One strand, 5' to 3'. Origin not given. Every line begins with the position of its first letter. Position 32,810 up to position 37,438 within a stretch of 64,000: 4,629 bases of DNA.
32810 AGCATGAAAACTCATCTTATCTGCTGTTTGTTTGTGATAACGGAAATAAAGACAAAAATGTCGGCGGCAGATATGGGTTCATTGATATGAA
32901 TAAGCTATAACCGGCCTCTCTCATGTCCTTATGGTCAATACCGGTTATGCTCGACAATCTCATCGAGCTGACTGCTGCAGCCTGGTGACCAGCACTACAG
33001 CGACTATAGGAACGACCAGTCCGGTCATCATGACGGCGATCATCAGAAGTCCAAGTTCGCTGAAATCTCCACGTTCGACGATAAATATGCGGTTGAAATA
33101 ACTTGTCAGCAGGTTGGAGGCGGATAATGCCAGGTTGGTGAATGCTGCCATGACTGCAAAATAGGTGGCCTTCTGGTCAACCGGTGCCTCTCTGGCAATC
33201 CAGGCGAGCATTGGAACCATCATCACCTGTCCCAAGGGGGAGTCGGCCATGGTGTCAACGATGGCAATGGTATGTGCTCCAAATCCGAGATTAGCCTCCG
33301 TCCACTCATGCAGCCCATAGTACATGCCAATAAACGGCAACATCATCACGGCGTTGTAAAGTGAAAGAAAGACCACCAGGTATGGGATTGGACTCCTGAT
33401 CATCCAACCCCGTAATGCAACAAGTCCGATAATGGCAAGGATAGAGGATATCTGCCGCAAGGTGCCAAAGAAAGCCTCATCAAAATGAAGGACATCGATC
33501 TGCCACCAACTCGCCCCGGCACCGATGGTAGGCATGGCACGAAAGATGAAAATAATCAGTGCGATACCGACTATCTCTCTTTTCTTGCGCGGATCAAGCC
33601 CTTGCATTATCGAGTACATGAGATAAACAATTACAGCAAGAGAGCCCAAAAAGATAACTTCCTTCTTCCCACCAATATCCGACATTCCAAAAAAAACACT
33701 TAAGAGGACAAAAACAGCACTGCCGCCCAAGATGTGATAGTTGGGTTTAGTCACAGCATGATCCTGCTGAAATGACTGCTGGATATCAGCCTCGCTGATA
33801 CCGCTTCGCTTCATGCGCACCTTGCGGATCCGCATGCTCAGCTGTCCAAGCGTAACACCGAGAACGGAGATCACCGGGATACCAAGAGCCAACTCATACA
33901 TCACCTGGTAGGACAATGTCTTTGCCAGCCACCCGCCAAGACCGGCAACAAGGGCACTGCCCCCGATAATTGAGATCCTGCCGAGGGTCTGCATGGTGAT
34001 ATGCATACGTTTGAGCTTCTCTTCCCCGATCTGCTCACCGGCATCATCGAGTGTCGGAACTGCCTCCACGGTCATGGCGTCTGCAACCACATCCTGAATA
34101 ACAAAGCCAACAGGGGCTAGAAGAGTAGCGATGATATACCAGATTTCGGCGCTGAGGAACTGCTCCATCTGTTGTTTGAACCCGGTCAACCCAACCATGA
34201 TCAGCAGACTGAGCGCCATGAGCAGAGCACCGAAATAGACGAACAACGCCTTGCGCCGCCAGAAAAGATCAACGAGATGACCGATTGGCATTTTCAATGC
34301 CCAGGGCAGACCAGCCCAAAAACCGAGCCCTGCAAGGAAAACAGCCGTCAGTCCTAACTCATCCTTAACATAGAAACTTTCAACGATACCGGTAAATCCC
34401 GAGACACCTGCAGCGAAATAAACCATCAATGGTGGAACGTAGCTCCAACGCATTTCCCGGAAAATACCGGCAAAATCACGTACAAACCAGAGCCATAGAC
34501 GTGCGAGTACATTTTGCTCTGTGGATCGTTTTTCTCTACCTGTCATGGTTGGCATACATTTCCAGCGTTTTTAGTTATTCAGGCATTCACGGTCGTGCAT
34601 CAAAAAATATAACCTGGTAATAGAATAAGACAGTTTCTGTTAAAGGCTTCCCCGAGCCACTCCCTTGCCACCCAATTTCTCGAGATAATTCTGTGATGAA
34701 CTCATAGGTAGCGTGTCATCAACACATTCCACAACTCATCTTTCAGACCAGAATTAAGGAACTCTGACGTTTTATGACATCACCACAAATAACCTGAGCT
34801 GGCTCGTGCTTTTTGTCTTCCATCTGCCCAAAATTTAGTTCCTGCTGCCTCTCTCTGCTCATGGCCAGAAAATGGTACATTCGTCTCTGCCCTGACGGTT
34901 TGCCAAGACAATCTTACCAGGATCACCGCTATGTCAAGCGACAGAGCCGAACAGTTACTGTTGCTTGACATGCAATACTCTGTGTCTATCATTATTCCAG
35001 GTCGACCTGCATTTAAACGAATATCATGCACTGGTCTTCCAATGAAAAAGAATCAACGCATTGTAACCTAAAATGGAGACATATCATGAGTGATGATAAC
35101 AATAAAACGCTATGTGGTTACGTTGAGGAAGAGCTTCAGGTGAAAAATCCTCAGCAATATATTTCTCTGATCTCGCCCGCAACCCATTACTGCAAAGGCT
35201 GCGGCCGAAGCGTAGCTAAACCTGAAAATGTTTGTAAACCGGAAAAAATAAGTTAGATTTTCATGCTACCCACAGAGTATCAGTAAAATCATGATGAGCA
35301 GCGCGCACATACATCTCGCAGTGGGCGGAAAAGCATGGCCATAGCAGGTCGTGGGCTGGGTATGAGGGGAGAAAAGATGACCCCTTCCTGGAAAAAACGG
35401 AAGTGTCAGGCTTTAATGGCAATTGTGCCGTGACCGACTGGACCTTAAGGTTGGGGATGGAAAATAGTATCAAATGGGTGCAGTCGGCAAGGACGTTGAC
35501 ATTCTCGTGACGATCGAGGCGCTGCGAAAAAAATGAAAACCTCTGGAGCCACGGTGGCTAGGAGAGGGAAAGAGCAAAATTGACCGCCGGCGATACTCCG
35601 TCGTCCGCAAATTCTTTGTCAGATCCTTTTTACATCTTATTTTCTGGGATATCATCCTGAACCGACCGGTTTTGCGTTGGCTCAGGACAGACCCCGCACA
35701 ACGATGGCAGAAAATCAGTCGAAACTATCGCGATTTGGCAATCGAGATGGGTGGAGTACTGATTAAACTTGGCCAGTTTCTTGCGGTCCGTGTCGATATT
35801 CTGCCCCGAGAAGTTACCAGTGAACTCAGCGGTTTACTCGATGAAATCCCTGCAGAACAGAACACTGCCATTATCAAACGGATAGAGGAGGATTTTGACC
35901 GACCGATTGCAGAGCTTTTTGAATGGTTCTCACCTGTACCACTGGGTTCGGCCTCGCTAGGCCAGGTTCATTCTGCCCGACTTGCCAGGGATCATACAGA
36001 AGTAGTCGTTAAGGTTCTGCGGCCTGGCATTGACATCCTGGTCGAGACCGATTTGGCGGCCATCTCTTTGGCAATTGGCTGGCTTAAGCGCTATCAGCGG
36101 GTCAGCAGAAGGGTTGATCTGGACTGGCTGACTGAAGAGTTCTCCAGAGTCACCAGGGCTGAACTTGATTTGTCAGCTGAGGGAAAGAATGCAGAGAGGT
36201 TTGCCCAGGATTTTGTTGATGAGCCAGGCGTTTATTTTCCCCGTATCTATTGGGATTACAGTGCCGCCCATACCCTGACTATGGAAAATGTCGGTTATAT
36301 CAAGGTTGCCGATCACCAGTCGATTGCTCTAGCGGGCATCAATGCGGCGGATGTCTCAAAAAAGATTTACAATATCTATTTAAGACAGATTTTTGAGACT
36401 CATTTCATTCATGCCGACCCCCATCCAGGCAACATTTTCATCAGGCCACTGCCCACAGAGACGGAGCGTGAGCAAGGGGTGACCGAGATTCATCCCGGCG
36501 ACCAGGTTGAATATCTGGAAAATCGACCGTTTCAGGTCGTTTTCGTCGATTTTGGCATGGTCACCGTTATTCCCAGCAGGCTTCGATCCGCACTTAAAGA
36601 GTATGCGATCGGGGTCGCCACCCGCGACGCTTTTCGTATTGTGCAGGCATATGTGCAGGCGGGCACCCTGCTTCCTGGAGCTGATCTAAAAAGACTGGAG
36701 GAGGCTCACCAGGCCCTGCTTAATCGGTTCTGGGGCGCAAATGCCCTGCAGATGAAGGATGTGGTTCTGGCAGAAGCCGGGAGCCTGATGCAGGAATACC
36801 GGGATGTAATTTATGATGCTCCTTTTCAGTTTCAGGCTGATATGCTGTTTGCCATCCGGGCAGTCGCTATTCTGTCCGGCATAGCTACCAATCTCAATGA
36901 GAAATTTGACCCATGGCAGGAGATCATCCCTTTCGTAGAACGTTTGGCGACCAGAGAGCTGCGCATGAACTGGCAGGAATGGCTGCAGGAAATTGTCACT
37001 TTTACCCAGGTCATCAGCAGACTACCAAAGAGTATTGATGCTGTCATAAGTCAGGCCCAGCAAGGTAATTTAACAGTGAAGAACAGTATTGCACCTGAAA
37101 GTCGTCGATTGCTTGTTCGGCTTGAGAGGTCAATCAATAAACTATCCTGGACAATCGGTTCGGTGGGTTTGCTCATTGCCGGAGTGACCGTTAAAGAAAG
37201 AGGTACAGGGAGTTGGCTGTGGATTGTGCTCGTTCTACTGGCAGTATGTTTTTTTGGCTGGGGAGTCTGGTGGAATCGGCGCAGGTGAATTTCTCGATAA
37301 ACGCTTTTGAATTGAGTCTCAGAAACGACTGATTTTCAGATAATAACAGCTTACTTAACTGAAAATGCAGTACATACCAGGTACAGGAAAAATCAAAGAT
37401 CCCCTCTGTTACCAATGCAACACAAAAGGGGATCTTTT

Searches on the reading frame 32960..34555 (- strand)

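Call 89: search_protein_families(library=pfam, proteins=[window:32960-34555:-], max_evalue=0.00001)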
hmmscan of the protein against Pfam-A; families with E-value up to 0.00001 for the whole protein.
window:32960-34555:- (531 aa): 1 family
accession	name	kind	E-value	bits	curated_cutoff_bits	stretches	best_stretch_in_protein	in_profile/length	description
PF03092.22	BT1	-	9.3e-17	61.3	22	1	50-525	2-416/432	BT1 family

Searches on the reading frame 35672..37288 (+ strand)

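Call 89: search_protein_families(library=pfam, proteins=[window:35672-37288:+], max_evalue=0.00001)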
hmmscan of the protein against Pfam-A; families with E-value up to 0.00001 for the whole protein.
window:35672-37288:+ (538 aa): 1 family
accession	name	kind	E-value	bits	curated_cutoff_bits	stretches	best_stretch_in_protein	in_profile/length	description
PF03109.22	ABC1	-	3.1e-62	210.3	22.9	1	55-325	2-242/244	ABC1 atypical kinase-like domain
